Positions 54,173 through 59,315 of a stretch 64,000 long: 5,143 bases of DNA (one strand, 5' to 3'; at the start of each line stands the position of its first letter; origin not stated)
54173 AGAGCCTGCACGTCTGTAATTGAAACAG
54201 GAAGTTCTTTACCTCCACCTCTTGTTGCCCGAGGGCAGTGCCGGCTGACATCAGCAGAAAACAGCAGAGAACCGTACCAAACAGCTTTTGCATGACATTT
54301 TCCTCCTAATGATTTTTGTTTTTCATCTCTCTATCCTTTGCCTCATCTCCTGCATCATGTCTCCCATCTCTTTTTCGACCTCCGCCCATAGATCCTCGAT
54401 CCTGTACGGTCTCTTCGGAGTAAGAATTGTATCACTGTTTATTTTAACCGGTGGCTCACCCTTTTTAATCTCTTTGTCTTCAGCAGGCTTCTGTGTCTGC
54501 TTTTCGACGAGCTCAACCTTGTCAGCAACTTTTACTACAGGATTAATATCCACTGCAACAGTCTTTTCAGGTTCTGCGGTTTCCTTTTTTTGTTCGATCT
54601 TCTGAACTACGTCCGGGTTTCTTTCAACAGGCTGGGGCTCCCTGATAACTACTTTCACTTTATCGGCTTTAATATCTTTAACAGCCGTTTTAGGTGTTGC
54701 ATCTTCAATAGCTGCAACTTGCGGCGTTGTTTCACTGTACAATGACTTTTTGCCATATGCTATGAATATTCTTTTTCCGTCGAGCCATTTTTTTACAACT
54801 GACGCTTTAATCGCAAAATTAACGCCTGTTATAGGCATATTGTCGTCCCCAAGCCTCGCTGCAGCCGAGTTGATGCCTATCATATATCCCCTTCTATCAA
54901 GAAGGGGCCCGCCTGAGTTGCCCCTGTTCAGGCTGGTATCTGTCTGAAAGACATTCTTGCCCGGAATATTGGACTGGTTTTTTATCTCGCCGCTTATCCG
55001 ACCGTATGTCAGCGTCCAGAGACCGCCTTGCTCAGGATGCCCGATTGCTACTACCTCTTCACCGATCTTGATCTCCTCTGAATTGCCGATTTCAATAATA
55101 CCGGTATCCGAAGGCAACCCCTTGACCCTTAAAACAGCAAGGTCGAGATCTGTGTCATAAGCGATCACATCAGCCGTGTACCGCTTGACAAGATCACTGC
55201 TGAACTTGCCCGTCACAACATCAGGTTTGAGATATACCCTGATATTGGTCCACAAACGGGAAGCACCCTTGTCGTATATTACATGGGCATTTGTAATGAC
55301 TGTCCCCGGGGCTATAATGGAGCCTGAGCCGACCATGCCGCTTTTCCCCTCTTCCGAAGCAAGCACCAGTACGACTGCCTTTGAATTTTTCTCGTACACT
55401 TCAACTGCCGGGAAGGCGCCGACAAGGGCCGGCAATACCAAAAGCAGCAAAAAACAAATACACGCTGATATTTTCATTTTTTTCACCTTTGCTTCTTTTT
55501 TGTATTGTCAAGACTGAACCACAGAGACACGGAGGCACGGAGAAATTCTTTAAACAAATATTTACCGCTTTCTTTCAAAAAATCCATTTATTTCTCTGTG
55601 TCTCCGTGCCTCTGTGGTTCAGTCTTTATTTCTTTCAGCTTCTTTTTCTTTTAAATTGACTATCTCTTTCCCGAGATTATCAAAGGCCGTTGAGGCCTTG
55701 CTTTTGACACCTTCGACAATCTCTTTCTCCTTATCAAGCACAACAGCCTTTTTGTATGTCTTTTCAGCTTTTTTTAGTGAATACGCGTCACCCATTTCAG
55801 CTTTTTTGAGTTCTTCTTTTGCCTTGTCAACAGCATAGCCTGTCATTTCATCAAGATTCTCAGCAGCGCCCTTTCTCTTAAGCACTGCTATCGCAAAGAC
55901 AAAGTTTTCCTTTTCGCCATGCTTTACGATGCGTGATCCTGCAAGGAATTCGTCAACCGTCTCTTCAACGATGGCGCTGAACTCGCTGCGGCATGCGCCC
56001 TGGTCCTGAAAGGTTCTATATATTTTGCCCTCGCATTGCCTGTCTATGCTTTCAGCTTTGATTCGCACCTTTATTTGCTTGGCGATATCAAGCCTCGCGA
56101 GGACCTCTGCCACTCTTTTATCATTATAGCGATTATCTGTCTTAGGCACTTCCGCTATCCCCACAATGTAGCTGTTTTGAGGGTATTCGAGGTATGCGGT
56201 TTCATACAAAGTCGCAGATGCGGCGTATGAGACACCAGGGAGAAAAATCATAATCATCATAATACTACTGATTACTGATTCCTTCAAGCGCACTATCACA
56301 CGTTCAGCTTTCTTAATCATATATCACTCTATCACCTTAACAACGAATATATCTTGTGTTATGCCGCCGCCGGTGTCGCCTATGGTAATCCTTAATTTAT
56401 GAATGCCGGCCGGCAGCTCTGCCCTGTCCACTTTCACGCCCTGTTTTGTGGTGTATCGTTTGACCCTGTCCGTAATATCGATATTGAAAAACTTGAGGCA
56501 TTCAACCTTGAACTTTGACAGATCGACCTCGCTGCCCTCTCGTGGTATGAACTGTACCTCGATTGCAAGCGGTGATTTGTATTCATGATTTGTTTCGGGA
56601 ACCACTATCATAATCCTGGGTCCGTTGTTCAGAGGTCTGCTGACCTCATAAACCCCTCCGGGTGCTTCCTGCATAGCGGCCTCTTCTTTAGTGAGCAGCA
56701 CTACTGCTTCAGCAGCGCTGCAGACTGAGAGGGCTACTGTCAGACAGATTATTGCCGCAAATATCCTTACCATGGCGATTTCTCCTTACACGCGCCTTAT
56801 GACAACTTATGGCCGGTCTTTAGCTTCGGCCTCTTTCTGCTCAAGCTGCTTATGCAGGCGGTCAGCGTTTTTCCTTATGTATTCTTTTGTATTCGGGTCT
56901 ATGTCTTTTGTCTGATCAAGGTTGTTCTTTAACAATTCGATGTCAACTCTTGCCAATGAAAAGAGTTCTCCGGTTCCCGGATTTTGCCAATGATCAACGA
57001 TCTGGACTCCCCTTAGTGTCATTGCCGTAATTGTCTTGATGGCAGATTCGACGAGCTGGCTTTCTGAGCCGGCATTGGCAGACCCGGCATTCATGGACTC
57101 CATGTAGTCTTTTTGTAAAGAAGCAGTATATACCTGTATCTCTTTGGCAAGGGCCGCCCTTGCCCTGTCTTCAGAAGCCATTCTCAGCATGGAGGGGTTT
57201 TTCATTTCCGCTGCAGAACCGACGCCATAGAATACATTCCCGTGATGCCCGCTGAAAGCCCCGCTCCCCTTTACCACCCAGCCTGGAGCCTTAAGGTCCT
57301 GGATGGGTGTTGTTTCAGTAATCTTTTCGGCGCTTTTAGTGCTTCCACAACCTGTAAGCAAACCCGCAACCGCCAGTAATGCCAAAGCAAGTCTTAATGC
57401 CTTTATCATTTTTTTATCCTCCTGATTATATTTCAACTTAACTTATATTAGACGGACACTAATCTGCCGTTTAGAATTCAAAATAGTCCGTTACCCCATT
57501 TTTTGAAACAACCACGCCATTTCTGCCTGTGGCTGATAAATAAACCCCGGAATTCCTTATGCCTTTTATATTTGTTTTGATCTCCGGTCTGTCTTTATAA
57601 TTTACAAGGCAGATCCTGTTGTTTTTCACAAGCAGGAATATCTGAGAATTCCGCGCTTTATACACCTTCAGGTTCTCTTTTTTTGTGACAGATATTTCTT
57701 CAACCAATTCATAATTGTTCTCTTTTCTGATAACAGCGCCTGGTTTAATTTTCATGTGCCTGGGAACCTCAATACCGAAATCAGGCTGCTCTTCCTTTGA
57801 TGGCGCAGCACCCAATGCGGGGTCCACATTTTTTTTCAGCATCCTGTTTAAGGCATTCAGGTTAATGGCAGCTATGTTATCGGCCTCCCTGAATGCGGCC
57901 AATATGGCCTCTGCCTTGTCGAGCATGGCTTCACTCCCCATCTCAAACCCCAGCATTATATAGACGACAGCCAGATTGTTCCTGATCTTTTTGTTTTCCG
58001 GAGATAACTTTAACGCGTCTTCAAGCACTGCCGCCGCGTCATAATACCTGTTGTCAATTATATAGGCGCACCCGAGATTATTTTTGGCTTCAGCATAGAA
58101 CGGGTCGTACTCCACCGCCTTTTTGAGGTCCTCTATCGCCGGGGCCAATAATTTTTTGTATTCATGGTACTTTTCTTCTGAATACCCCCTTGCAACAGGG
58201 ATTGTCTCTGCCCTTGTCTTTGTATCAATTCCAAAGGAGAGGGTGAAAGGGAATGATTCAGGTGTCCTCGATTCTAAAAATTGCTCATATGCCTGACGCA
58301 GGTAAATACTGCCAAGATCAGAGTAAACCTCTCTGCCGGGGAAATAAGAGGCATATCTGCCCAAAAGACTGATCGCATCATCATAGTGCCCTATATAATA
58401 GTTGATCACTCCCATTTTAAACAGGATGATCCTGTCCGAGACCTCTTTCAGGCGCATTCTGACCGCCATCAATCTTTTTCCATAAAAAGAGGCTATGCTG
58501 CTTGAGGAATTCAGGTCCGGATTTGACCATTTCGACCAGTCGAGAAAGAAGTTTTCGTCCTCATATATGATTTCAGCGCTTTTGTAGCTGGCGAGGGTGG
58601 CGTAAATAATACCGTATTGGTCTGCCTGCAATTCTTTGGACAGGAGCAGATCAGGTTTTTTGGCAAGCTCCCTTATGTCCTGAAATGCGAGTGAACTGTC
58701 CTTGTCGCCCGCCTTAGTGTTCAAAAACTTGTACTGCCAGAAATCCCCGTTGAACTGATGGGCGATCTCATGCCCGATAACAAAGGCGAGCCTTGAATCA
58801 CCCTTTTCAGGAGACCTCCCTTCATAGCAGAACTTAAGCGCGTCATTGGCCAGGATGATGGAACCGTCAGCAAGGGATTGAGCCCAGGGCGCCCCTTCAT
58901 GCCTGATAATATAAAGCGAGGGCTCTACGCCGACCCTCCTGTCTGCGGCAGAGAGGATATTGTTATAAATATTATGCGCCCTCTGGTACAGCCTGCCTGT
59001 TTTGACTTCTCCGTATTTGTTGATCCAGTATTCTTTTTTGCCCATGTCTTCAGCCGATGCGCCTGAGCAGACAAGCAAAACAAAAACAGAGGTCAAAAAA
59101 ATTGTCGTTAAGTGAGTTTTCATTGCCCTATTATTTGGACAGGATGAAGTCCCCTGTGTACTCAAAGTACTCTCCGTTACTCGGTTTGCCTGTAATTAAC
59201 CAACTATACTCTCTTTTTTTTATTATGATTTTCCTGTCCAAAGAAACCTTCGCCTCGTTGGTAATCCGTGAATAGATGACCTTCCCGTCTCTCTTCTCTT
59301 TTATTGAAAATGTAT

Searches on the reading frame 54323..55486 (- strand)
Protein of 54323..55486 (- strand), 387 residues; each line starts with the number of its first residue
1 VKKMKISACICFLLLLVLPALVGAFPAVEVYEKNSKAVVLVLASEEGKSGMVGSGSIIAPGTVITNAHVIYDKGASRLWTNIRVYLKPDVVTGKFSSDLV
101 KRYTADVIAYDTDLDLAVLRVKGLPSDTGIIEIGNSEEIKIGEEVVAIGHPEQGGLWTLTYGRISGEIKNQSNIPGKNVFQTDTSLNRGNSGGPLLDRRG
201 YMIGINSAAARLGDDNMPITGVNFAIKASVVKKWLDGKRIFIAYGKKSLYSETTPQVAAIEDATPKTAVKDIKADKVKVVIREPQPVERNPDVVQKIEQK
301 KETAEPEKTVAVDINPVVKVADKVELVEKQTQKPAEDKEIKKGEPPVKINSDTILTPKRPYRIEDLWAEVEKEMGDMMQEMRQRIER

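Call 88: search_protein_families(library=pfam, proteins=[window:54323-55486:-], max_evalue=0.000001)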
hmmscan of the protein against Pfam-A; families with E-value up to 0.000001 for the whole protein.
window:54323-55486:- (387 aa): 2 families
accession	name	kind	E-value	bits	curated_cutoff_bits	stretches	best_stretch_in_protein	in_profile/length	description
PF13365.12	Trypsin_2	-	4e-29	102.6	27.6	1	53-205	1-144/144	Trypsin-like peptidase domain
PF00089.32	Trypsin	-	1.4e-17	64.7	20.6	1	43-235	19-220/220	Trypsin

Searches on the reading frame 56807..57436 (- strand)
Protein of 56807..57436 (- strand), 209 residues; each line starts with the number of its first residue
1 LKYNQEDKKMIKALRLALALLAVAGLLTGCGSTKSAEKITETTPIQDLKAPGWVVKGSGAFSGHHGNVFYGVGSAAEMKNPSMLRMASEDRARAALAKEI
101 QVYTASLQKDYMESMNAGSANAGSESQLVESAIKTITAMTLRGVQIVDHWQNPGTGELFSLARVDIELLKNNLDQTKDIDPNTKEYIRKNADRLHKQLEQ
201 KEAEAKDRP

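Call 89: search_protein_families(library=pfam, proteins=[window:56807-57436:-], max_evalue=0.000001)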
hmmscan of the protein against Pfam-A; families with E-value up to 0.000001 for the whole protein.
window:56807-57436:- (209 aa): 1 family
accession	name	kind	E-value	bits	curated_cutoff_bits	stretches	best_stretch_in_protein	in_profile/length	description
PF02169.21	LPP20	-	2.5e-08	34.6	25.9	1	69-165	15-97/97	LPP20 lipoprotein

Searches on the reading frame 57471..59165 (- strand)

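Call 89: search_protein_families(library=pfam, proteins=[window:57471-59165:-], max_evalue=0.000001)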
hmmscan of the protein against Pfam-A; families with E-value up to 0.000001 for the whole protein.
window:57471-59165:- (564 aa): 5 families
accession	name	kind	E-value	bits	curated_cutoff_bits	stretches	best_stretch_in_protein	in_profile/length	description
PF13414.12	TPR_11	-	2.1e-08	34.1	26.8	0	368-406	4-42/42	TPR repeat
PF13432.12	TPR_16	-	7.6e-08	33.1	32.7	0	343-391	16-64/65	Tetratricopeptide repeat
PF14559.12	TPR_19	-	2.4e-07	31.4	25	0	371-406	4-39/68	Tetratricopeptide repeat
PF13431.12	TPR_17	-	2.7e-07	30.8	24.4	0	381-406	2-27/34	Tetratricopeptide repeat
PF07719.23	TPR_2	-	3.5e-07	30.3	27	0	358-391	1-34/34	Tetratricopeptide repeat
